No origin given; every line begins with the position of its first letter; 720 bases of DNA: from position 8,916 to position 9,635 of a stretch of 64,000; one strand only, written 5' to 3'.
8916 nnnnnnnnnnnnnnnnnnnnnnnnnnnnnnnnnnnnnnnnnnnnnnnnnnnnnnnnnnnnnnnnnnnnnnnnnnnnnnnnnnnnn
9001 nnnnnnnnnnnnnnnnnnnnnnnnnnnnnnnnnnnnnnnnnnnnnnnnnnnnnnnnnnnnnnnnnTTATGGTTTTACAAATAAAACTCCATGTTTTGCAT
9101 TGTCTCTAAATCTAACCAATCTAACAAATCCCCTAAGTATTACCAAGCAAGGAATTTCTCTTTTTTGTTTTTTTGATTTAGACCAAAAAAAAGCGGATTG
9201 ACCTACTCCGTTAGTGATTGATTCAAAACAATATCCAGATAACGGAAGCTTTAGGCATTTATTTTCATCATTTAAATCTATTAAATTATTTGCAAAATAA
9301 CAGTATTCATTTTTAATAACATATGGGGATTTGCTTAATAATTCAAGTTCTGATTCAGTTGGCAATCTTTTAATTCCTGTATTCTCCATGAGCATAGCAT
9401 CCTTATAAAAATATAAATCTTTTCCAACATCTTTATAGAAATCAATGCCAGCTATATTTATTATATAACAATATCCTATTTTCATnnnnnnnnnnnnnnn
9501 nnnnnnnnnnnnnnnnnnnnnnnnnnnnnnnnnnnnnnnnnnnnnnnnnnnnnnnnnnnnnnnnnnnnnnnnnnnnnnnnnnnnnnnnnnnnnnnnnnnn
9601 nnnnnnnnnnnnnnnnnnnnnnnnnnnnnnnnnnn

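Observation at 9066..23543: Ten diverged, signal-peptide-less copies of a FISUMP-like domain in tandem on a phage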

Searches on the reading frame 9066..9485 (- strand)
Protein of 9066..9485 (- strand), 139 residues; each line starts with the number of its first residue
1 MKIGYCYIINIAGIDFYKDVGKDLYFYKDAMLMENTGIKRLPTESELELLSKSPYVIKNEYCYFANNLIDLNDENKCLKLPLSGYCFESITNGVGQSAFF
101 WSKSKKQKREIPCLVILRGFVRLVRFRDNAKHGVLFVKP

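Call 3: search_protein_families(library=ncbifam, proteins=[window:9066-9485:-], max_evalue=1)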
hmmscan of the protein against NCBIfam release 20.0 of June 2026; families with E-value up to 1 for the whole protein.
window:9066-9485:- (139 aa): 1 family
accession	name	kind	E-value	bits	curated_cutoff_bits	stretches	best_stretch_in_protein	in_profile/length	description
NF040976.1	RepC_IncLM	exception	0.14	12.1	80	1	23-55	31-65/75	IncL/M type plasmid replication protein RepC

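Call 4: search_protein_families(library=pfam, proteins=[window:9066-9485:-], max_evalue=1)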
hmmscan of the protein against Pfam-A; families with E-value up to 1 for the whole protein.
window:9066-9485:- (139 aa): 0 families

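Call 8: search_solved_structures(query=A1, max_evalue=10, show_alignments=2)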
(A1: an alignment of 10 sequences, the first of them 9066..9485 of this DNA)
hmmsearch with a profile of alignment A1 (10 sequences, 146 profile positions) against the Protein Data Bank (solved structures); distinct sequences matched with E-value up to 10: 4.
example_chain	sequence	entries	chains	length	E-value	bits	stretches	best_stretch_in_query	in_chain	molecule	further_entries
4erd_A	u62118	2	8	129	0.13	15.7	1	67-137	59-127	Telomerase associated protein p65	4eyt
6k2c_A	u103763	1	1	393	1.6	12.2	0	42-64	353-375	Ubiquitin-protein ligase E3C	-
4o3w_A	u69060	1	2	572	2.3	11.7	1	47-105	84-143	Transferrin binding protein B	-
3pqu_A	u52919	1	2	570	2.5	11.5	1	47-105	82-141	Transferrin binding protein B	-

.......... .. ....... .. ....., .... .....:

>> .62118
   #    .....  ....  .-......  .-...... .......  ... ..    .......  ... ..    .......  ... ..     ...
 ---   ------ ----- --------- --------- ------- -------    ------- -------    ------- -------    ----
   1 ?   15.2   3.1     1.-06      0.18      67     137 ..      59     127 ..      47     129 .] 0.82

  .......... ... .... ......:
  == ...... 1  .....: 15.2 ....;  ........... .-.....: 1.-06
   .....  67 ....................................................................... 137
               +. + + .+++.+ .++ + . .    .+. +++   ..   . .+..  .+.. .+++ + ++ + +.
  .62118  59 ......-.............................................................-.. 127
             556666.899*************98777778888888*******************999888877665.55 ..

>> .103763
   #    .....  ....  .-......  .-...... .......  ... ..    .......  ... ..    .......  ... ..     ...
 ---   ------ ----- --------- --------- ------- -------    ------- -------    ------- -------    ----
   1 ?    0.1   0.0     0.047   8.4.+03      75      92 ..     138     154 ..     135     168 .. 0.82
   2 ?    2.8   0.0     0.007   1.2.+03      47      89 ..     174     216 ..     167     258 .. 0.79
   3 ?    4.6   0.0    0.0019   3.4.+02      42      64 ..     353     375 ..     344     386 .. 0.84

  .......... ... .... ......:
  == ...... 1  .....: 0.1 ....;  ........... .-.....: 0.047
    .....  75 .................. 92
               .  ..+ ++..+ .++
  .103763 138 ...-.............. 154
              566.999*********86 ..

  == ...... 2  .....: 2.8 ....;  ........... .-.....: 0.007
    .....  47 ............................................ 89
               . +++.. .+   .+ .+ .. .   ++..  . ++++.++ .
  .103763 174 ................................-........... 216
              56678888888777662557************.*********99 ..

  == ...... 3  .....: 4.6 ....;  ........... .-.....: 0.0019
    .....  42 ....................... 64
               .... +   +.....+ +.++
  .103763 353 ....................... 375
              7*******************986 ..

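Call 11: find_homologous_proteins(query=A1, max_evalue=0.001)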
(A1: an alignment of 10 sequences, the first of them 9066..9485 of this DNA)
Query A1 (10 sequences) (139 aa, profile of the alignment): 127 proteins with E <= 0.001 among 2566 candidates; the best 120 are listed.
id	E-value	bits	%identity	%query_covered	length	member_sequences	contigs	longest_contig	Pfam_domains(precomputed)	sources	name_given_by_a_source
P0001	2.1e-43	166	-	-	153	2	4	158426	-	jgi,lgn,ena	-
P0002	5.7e-42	161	27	22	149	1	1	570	-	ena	-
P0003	2.3e-40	156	-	-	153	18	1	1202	-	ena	-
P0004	4.0e-40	155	-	-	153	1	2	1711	-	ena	-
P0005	4.8e-40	155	24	61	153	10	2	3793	-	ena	-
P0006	6.1e-40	155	27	47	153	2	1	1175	-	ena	-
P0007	8.4e-40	154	-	-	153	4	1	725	-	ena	-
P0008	1.6e-39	153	-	-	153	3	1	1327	-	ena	-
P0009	3.6e-39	152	-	-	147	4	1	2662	-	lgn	-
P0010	3.7e-39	152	-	-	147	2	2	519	-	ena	-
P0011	4.5e-39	152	27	47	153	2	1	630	-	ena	-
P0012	6.0e-39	151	28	47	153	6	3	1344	-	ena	-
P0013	6.6e-39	151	-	-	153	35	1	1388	-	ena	-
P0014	6.6e-39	151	-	-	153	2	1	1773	-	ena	-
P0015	9.3e-39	151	28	47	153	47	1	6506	-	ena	-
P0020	6.7e-38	148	-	-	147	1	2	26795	-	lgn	-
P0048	7.0e-31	125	94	100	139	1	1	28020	-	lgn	-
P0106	8.6e-24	102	-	-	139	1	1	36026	-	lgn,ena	-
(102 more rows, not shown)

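Call 17: find_encoding_contigs(protein=P0001, flank=10000, max_places=6)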
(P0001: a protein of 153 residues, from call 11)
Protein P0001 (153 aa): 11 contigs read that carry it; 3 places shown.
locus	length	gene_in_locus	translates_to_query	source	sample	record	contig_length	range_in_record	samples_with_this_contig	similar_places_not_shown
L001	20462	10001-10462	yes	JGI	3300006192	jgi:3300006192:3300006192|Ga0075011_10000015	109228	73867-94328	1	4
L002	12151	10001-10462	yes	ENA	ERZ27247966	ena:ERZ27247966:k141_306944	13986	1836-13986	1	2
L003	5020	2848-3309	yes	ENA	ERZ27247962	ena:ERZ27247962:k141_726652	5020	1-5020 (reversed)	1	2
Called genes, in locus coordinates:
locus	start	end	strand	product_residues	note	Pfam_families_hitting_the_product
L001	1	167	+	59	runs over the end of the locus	-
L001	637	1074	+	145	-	-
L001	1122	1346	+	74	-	-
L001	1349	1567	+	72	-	-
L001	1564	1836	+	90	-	-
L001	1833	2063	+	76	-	-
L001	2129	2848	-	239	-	PF13730:HTH_36 (weak), PF13412:HTH_24 (faint), PF13601:HTH_34 (faint)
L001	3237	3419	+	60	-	-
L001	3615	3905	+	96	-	-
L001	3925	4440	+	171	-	-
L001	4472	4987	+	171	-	-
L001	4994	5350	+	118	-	-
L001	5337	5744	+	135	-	-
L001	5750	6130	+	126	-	-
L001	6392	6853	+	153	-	-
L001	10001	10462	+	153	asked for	-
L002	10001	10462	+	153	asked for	-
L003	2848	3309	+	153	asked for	-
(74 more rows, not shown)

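Call 20: search_protein_representatives(alignment_id=A1)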
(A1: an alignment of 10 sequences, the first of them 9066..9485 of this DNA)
Query: 10 sequences, 146 profile positions. Proteins with E-value up to 0.001 (for the whole library): 2498; up to 1e-10: 436; up to 1e-30: 11. The best 150 are listed.
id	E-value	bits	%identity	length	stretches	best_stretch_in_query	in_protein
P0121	4.2e-43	163.3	-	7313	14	68-130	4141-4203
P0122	5.0e-42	159.8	-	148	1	1-146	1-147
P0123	5.0e-40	153.3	-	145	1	1-145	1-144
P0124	1.0e-39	152.4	-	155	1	1-146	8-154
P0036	9.2e-37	142.7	-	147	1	1-145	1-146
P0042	7.5e-35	136.5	-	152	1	1-146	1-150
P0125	1.0e-32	129.6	-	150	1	6-144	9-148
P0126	1.8e-32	128.9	-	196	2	7-145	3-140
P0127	2.7e-32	128.3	-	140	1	5-145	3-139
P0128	4.4e-32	127.6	-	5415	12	29-144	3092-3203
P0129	3.7e-31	124.6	-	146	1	1-145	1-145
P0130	1.8e-30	122.3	-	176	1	5-144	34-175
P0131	2.4e-30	121.9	-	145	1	6-145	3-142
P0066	2.6e-30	121.8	-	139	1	1-146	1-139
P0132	5.8e-30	120.7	-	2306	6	83-146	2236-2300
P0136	2.7e-28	115.3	-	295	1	4-146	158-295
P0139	4.9e-28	114.4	-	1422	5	43-115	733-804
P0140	1.8e-27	112.6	-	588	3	7-145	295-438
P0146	6.5e-26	107.6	-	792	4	11-111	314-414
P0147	9.3e-26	107.1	-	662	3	42-145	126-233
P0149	2.7e-25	105.5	-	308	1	7-145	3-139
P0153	6.8e-25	104.2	-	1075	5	20-144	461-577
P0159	1.3e-23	100.1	-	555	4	13-145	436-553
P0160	1.5e-23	99.9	-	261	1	3-144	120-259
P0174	5.9e-22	94.7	-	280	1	6-87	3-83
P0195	1.8e-20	89.9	-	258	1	5-145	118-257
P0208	1.4e-19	87.0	-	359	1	7-146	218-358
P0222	6.7e-19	84.8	-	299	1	7-146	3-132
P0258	4.5e-17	78.9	-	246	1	7-133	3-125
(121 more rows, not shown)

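Call 22: search_protein_families(library=pfam, proteins=[P0132, P0139, P0140, P0136, P0146, P0147, P0130, P0126, P0153, P0159], max_evalue=0.001)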
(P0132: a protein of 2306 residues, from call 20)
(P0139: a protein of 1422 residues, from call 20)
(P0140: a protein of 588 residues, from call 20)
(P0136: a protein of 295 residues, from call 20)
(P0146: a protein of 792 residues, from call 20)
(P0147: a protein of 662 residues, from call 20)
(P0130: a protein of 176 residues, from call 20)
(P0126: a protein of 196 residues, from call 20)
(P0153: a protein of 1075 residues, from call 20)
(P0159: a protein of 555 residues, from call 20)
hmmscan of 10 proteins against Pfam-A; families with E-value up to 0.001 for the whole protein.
P0132 (2306 aa): 2 families
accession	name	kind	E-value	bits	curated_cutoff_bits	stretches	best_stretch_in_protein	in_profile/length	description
PF09603.15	Fib_succ_major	-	6.7e-18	66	33.9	0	1502-1572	117-187/187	Fibrobacter succinogenes major domain (Fib_succ_major)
PF06321.17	P_gingi_FimA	-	0.00085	20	21.4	0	41-147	5-82/153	Major fimbrial subunit protein (FimA)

P0139 (1422 aa): 4 families
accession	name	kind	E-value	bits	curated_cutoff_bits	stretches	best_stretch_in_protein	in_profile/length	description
PF02368.24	Big_2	-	3.4e-22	78.6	22.8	3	260-327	2-67/79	Bacterial Ig-like domain (group 2)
PF07603.17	Lcl_C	-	9.6e-18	65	34.9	0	1294-1420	19-116/117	Lcl C-terminal domain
PF22359.2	Big-like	-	1.9e-13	50.8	27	3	1172-1214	4-46/48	Bacterial Ig-like domain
PF21461.3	HL_N-beta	-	8.4e-07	29.1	27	0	581-612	12-43/57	Hyaluronate lyase, N-terminal beta-sheet domain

P0140 (588 aa): 3 families
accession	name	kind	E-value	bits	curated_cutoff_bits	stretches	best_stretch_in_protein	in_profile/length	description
PF09603.15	Fib_succ_major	-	1.2e-33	117.4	33.9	3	468-587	44-187/187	Fibrobacter succinogenes major domain (Fib_succ_major)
PF07603.17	Lcl_C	-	1.7e-22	80.3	34.9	3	167-276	35-117/117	Lcl C-terminal domain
PF02368.24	Big_2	-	1.5e-18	66.9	22.8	1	34-112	1-79/79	Bacterial Ig-like domain (group 2)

P0136 (295 aa): 2 families
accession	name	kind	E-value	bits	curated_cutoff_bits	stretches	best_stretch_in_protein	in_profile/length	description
PF09603.15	Fib_succ_major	-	1.2e-06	29.4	33.9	1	173-293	49-186/187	Fibrobacter succinogenes major domain (Fib_succ_major)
PF07603.17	Lcl_C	-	5e-05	24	34.9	1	166-293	9-116/117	Lcl C-terminal domain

P0146 (792 aa): 3 families
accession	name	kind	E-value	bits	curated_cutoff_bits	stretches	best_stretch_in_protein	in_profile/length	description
PF07603.17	Lcl_C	-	9.9e-26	90.8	34.9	2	312-441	6-116/117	Lcl C-terminal domain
PF09603.15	Fib_succ_major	-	5.5e-10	40.2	33.9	1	629-766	48-167/187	Fibrobacter succinogenes major domain (Fib_succ_major)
PF24908.1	Ig_SIBA-E_2nd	-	0.00047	20.7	27.8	0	218-238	42-62/117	Integrin beta-like protein A-E, second Ig-like domain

P0147 (662 aa): 2 families
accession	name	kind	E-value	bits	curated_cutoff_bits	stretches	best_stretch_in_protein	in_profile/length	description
PF09603.15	Fib_succ_major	-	8e-37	127.7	33.9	3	40-233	1-187/187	Fibrobacter succinogenes major domain (Fib_succ_major)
PF07603.17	Lcl_C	-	3.3e-16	60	34.9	2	127-233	46-117/117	Lcl C-terminal domain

P0130 (176 aa): 2 families
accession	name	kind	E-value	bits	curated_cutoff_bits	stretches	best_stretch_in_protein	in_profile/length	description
PF07603.17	Lcl_C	-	4.3e-06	27.5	34.9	1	41-176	8-117/117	Lcl C-terminal domain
PF09603.15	Fib_succ_major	-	9.2e-05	23.2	33.9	1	73-176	71-187/187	Fibrobacter succinogenes major domain (Fib_succ_major)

P0126 (196 aa): 1 family
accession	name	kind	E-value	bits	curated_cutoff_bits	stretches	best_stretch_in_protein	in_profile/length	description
PF07603.17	Lcl_C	-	0.00012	22.8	34.9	1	7-139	8-116/117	Lcl C-terminal domain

P0153 (1075 aa): 2 families
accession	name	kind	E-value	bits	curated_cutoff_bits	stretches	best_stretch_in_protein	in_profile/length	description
PF07603.17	Lcl_C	-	1e-18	68.1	34.9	1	479-565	39-106/117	Lcl C-terminal domain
PF09603.15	Fib_succ_major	-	1.7e-05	25.6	33.9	0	450-576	35-185/187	Fibrobacter succinogenes major domain (Fib_succ_major)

P0159 (555 aa): 2 families
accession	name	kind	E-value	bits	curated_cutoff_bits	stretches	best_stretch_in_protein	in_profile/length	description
PF07603.17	Lcl_C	-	1.3e-15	58.1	34.9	0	52-115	41-100/117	Lcl C-terminal domain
PF09603.15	Fib_succ_major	-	3e-08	34.6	33.9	0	494-553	127-187/187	Fibrobacter succinogenes major domain (Fib_succ_major)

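Call 23: search_protein_families(library=phrogs, proteins=[window:9066-9485:-], max_evalue=0.01)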
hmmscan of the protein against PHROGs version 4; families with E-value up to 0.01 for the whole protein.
window:9066-9485:- (139 aa): 0 families

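Call 40: find_related_loci(query=A4, collection=viral_contigs, flank=10000)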
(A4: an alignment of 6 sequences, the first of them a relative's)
Query A4 (196 aa) in viral_contigs; peptide patterns used: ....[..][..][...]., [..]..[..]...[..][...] (x = any residue, [..] = any of these).
96 stretches matched a pattern; 2 encode a relative of the query (tblastn E <= 1e-3); 2 distinct loci.
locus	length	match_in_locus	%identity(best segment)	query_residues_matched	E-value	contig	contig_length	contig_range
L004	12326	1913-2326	45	4-139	7e-30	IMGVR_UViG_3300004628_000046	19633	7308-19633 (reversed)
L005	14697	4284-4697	45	4-139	7e-30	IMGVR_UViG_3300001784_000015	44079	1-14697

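Call 41: find_encoding_contigs(protein=P0106, flank=10000, max_places=2)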
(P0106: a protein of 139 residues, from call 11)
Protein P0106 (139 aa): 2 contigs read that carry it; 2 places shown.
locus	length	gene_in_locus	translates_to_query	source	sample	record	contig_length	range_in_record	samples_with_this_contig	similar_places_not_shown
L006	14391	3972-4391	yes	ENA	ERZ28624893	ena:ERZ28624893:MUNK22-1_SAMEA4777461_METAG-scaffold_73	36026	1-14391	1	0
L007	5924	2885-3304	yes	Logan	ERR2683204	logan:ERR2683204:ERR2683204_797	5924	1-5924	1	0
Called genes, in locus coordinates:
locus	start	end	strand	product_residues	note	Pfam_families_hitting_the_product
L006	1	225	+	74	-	?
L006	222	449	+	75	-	-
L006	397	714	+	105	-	-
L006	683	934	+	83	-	-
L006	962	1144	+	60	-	-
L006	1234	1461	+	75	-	-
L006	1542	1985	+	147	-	-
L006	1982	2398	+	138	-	-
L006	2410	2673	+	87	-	-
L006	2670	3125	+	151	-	-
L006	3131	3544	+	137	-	-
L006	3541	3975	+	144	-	-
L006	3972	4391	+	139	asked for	-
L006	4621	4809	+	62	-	-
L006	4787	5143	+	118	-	-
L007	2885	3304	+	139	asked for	-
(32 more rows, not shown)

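Call 42: find_encoding_contigs(protein=P0020, flank=10000, max_places=2)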
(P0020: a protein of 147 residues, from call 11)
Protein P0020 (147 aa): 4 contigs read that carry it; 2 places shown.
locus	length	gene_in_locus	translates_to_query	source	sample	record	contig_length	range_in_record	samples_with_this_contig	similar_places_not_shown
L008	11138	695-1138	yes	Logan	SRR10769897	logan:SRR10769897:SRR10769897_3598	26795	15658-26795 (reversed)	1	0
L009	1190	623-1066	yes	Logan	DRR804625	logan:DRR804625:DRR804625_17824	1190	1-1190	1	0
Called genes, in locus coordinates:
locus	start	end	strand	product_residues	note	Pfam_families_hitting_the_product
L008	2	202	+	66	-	?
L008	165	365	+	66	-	PF21825:Sequestin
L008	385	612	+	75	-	-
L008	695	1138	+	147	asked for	-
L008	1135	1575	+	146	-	-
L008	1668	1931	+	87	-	-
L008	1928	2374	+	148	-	-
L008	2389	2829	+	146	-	-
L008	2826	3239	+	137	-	-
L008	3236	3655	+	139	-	-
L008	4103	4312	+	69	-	-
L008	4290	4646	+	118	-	-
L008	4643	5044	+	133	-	-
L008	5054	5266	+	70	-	-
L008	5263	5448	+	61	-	-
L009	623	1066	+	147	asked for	-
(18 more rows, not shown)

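Call 43: find_encoding_contigs(protein=P0048, flank=10000, max_places=2)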
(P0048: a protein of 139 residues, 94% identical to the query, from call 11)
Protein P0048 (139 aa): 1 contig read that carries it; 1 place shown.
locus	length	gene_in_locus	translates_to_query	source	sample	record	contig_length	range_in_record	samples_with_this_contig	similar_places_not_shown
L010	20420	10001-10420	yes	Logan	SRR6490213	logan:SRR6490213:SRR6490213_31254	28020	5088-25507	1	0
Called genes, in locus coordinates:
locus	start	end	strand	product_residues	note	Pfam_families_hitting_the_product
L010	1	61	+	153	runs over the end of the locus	-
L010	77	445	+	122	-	-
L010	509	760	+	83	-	-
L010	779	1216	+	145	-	-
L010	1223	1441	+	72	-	-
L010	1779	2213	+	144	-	-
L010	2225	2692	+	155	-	-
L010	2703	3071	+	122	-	-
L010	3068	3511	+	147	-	-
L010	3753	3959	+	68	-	-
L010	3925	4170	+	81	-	-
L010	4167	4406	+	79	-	-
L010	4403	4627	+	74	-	-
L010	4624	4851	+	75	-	-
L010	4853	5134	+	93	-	-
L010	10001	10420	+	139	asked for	-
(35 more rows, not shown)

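Call 52: search_protein_families(library=pfam, alignment_id=A5, max_evalue=0.01)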
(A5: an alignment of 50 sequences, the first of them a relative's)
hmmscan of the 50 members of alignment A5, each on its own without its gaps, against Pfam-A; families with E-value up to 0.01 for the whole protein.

A. member 1, P0125 (150 aa): 3 families
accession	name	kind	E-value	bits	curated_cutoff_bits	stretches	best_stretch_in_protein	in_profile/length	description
PF07603.17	Lcl_C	-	6.5e-06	26.9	34.9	1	15-148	9-116/117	Lcl C-terminal domain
PF09603.15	Fib_succ_major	-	0.00087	20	33.9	1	28-148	51-186/187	Fibrobacter succinogenes major domain (Fib_succ_major)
PF03781.23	FGE-sulfatase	-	0.0044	17.1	23.3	1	32-104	97-182/255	Sulfatase-modifying factor enzyme 1-like domain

B. families by the number of members that match (of 50 scanned): 6 families
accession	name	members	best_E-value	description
PF07603.17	Lcl_C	32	5.5e-11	Lcl C-terminal domain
PF09603.15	Fib_succ_major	29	6.6e-08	Fibrobacter succinogenes major domain (Fib_succ_major)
PF03781.23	FGE-sulfatase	6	0.00043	Sulfatase-modifying factor enzyme 1-like domain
PF22709.1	Mu_Gam-Sipho_Gp157-TOTE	1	0.0012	Mu Gam/Sipho_Gp157-like domain of the TOTE conflict systems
PF06804.17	Lipoprotein_18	1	0.0093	NlpB/DapX lipoprotein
PF21737.2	DUF6865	1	0.0093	Family of unknown function (DUF6865)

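Call 54: find_related_loci(query=A4, collection=genome_contigs, flank=6000)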
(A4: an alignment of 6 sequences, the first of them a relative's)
Query A4 (196 aa) in genome_contigs; peptide patterns used: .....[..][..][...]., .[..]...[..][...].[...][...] (x = any residue, [..] = any of these).
86 stretches matched a pattern; 1 encode a relative of the query (tblastn E <= 1e-3); 1 distinct loci.
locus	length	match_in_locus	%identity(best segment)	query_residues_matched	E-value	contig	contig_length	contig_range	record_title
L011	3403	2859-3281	39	3-142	8e-29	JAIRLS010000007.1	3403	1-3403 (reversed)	MAG: Bacteroidales bacterium isolate Cc175_bin60 k119_1583648, whole genome shotgun sequence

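Call 58: search_protein_families(library=phrogs, proteins=[L005:5863-8730:+, L005:10653-11567:+, L005:11527-13065:+, L005:13679-14665:+, L005:13085-13663:+, L005:5388-5831:+, L005:3472-3903:+, L005:1402-1965:+, L005:9605-10105:+, L005:2404-2913:+], max_evalue=0.001)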
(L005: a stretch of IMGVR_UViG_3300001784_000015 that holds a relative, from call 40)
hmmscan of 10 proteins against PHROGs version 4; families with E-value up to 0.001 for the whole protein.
L005:5863-8730:+ (955 aa): 1 family
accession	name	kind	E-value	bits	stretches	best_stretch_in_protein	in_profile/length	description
phrog_28855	-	unknown function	4.3e-21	76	2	614-882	497-756/804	-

L005:10653-11567:+ (304 aa): 4 families
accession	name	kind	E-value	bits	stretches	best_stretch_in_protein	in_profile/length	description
phrog_53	-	head and packaging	6.8e-50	171.8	1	3-286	8-287/583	head maturation protease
phrog_33023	-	unknown function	2e-22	80.6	1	75-286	67-283/507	-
phrog_4759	-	unknown function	9.8e-10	39.5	1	75-198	81-207/209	-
phrog_2976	-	head and packaging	0.00057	20.7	0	94-169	33-106/394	head maturation protease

L005:11527-13065:+ (512 aa): 0 families

L005:13679-14665:+ (328 aa): 1 family
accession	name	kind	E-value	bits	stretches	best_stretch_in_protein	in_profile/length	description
phrog_7999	-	unknown function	4e-18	66.8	1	88-248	3-163/230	-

L005:13085-13663:+ (192 aa): 1 family
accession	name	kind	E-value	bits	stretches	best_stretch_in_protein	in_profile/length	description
phrog_19897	-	unknown function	7.1e-21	75.8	1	8-157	6-159/278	-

L005:5388-5831:+ (147 aa): 2 families
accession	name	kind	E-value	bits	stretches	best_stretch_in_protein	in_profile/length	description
phrog_12607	-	DNA, RNA and nucleotide metabolism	2.9e-63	213.3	1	1-140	1-141/145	nucleoside deoxyribosyltransferase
phrog_7995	-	DNA, RNA and nucleotide metabolism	9.4e-05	22.8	1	1-119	21-138/336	nucleoside deoxyribosyltransferase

L005:3472-3903:+ (143 aa): 0 families

L005:1402-1965:+ (187 aa): 2 families
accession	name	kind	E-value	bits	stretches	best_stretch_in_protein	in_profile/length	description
phrog_10300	-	transcription regulation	9e-46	157.1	1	5-186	3-180/182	transcriptional regulator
phrog_3282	-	transcription regulation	0.00078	20.3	0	127-179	48-100/158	sigma factor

L005:9605-10105:+ (166 aa): 0 families

L005:2404-2913:+ (169 aa): 0 families
